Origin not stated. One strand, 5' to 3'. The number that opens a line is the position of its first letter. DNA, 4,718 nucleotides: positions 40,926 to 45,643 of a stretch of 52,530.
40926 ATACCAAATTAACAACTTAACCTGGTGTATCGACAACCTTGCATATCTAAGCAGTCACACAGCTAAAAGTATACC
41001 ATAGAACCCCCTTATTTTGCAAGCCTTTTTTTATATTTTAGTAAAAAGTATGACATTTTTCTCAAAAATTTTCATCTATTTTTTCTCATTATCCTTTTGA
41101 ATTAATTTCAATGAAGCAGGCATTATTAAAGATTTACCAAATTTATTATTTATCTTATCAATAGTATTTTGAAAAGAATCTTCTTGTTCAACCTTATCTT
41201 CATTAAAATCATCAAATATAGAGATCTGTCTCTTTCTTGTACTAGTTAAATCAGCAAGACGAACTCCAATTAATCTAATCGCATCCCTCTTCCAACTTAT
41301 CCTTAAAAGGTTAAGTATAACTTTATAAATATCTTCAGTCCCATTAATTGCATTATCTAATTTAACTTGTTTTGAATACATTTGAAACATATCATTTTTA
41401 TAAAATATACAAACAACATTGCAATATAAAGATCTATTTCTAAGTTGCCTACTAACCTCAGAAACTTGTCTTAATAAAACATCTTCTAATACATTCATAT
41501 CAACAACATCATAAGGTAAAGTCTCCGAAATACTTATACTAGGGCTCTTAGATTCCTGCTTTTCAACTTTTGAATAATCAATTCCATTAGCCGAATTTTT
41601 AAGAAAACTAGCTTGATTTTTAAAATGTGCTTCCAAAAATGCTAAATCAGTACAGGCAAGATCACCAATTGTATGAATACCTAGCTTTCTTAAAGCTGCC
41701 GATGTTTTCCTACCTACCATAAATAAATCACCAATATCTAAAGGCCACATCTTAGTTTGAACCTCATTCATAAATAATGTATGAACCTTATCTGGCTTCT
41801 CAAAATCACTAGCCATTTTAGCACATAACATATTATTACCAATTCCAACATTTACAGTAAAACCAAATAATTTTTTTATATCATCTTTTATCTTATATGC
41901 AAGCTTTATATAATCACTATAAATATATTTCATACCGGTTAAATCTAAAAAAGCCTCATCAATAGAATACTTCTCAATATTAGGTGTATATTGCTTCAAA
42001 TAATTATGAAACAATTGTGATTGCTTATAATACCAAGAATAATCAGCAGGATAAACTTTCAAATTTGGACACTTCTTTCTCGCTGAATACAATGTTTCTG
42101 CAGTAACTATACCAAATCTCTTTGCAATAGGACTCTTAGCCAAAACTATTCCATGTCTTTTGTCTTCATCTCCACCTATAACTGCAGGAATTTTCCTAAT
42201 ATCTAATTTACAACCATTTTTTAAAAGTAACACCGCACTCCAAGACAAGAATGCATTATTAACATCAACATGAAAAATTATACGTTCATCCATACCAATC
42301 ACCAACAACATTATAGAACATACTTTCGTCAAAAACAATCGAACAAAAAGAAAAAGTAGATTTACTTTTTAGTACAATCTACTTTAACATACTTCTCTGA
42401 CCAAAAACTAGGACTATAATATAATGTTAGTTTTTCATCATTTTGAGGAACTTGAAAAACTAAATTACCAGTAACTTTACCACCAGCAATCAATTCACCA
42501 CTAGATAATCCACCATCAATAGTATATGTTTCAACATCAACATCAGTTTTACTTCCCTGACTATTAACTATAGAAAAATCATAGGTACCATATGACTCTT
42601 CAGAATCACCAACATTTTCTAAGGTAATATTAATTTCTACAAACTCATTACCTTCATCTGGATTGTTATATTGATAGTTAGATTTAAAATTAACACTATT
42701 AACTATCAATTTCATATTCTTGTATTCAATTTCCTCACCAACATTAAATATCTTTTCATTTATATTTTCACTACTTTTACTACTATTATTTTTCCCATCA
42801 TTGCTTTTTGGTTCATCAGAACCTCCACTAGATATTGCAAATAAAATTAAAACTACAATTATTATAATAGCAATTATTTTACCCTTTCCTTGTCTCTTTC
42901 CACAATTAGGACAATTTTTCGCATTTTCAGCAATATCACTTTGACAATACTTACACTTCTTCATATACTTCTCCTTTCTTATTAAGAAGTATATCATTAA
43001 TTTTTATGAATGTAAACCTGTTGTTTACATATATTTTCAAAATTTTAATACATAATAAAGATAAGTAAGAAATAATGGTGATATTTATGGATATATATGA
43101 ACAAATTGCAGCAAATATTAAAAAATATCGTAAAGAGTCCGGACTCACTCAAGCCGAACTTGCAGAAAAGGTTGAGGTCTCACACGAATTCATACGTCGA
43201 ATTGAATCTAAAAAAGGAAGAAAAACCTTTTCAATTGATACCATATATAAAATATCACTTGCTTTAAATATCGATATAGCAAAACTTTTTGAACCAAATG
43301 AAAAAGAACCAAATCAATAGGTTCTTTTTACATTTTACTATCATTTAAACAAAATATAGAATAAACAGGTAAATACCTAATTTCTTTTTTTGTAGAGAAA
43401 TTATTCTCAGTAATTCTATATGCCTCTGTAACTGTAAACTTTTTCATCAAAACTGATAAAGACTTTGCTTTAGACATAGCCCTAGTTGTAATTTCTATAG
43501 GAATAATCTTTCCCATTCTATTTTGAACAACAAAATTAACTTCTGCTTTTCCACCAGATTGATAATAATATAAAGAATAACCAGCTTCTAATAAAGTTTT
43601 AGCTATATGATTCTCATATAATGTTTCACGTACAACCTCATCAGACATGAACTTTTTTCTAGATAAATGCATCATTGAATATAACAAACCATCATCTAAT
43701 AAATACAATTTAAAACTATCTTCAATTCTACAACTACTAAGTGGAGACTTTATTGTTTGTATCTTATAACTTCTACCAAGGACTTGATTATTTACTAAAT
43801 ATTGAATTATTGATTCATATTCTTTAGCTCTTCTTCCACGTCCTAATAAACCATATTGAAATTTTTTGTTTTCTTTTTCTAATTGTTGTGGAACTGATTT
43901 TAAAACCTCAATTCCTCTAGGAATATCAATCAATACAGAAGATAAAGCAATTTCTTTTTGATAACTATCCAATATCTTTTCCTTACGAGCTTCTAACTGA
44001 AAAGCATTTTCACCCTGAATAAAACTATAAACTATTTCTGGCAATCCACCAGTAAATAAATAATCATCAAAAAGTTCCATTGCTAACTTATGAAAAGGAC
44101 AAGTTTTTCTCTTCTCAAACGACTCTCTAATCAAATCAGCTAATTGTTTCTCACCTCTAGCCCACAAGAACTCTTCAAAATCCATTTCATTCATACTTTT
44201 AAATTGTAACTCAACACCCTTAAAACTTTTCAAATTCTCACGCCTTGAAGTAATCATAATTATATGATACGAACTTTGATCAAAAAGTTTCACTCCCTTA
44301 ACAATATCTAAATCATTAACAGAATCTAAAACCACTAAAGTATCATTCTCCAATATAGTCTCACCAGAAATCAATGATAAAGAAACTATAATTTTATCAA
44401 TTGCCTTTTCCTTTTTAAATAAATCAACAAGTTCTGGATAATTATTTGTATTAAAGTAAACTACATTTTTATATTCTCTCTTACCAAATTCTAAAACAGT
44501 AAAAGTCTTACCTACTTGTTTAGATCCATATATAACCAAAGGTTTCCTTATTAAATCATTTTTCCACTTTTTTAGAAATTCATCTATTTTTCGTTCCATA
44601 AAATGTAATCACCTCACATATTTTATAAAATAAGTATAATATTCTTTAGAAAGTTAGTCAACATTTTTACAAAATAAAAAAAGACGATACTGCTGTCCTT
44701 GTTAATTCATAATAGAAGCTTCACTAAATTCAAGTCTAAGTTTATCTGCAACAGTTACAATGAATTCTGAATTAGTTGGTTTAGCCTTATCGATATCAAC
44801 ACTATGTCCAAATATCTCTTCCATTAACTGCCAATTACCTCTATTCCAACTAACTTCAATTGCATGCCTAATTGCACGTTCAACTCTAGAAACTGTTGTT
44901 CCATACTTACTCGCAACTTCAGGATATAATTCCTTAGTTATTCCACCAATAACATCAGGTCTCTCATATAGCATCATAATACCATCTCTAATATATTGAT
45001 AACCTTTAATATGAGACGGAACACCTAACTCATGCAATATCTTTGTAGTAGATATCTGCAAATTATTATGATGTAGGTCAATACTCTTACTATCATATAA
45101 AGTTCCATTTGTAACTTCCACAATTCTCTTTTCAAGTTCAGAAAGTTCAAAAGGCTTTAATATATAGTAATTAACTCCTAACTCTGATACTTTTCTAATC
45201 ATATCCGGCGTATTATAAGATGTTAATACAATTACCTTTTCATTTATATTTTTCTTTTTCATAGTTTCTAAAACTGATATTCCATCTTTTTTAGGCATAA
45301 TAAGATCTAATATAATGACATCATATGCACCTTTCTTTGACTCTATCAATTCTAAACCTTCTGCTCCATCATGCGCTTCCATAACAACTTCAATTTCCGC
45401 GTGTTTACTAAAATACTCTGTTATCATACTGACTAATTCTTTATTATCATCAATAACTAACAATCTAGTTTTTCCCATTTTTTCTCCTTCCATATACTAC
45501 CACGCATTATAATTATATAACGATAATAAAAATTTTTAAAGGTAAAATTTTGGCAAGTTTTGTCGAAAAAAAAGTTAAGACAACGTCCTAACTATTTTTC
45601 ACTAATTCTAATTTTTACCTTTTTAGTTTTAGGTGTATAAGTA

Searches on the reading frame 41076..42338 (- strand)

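Call 47: search_protein_families(library=pfam, proteins=[window:41076-42338:-], max_evalue=0.001)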
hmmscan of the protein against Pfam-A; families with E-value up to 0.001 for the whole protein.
window:41076-42338:- (420 aa): 4 families
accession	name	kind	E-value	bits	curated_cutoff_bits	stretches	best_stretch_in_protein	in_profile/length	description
PF00817.25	IMS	-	4.7e-35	121.1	23.2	1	25-178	2-148/148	impB/mucB/samB family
PF11799.13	IMS_C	-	2.1e-21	76.8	20.7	1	266-373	2-108/109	impB/mucB/samB family C-terminal domain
PF11798.14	IMS_HHH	-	5.8e-07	29.8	24.4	1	192-221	3-32/32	IMS family HHH motif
PF21999.2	IMS_HHH_1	-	0.0004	21.2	27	0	208-240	6-38/53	DNA polymerase-iota, thumb domain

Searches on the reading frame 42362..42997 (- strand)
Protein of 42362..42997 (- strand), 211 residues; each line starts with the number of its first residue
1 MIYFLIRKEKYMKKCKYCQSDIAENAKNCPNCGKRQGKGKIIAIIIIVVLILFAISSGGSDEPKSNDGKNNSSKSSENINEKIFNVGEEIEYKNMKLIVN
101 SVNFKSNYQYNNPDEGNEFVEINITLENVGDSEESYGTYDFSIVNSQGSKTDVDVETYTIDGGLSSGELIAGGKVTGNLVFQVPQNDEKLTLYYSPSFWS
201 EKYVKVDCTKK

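Call 47: search_protein_families(library=pfam, proteins=[window:42362-42997:-], max_evalue=0.001)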
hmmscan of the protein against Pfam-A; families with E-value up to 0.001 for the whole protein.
window:42362-42997:- (211 aa): 1 family
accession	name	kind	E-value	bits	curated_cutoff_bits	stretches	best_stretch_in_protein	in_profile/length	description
PF11611.13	DUF4352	-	1.8e-25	90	25.9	1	84-202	1-120/122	Domain of unknown function (DUF4352)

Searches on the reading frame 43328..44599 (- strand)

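Call 47: search_protein_families(library=pfam, proteins=[window:43328-44599:-], max_evalue=0.001)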
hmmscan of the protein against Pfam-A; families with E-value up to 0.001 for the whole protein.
window:43328-44599:- (423 aa): 2 families
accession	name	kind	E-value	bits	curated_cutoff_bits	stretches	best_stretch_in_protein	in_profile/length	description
PF13635.12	DUF4143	-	2.2e-23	83.2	28.1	1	225-370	12-157/160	Domain of unknown function (DUF4143)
PF13173.12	AAA_14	-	6.9e-09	36.2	27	1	18-145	2-129/129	AAA domain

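Call 76: search_protein_families(library=padloc, proteins=[window:43328-44599:-], max_evalue=0.001)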
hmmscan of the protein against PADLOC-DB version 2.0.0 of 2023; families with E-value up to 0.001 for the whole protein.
window:43328-44599:- (423 aa): 6 families
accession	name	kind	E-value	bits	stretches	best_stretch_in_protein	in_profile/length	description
PDLC04786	PDC-S01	-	3.5e-111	370.1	1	1-420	3-434/439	-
PDLC04792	PDC-S01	-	6.8e-81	270.2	1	1-421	2-436/452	-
PDLC04788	PDC-S01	-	1.3e-58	197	1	1-405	1-415/448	-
PDLC04790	PDC-S01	-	3.7e-11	40.4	1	291-385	280-380/422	-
PDLC04791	PDC-S01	-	6.9e-10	36.2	1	295-405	272-384/395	-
PDLC04789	PDC-S01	-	1e-06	26.1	1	18-403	17-371/375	-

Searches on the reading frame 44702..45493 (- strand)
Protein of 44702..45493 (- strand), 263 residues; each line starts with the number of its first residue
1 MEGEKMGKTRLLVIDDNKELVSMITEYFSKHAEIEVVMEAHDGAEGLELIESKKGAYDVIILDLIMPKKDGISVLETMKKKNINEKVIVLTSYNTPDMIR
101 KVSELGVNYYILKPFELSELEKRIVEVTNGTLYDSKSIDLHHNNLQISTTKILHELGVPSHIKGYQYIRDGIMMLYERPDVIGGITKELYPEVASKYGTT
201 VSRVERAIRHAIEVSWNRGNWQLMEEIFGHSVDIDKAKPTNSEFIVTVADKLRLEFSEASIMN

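Call 47: search_protein_families(library=pfam, proteins=[window:44702-45493:-], max_evalue=0.001)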
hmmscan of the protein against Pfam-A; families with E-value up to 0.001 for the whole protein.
window:44702-45493:- (263 aa): 2 families
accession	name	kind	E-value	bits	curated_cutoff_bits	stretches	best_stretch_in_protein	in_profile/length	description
PF08769.17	Spo0A_C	-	5.7e-41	139.2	25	1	150-252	2-104/104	Sporulation initiation factor Spo0A C terminal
PF00072.30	Response_reg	-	1.7e-24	86.6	30.2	1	12-124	2-110/111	Response regulator receiver domain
